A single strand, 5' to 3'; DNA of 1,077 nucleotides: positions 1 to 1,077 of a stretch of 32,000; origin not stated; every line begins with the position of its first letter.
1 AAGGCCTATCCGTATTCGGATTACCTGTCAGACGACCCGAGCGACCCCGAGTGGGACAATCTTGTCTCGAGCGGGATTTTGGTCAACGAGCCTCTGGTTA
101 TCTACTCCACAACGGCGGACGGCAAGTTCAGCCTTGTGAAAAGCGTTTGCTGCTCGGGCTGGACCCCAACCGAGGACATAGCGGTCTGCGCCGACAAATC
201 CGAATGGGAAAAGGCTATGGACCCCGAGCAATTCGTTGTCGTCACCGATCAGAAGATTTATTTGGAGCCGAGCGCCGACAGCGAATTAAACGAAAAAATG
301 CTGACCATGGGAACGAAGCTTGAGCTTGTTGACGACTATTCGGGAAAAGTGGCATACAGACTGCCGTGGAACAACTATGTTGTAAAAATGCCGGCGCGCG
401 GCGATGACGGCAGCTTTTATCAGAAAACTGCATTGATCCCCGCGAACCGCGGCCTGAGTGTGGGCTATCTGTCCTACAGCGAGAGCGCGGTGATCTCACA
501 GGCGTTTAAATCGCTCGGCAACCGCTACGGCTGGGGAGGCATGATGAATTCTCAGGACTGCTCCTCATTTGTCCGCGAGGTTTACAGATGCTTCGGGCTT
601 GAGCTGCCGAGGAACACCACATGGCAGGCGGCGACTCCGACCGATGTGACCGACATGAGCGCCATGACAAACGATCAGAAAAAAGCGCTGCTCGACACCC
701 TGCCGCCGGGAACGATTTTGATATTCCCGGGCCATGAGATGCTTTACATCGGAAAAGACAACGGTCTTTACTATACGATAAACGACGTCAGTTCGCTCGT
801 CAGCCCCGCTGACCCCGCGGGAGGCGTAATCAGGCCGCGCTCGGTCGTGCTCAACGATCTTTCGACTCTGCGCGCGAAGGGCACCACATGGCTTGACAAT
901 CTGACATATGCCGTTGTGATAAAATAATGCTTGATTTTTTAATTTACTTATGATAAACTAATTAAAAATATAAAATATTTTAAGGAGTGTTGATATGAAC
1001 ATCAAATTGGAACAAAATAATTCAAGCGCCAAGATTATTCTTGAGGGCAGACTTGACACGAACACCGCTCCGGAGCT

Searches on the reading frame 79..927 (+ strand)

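Call 74: search_protein_families(library=pfam, proteins=[window:79-927:+], max_evalue=0.00001)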
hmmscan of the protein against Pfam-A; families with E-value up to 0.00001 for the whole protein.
window:79-927:+ (282 aa): 1 family
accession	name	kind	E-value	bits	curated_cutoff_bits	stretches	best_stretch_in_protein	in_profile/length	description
PF00877.26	NLPC_P60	-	8.7e-11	42.2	23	1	147-230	1-78/105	NlpC/P60 family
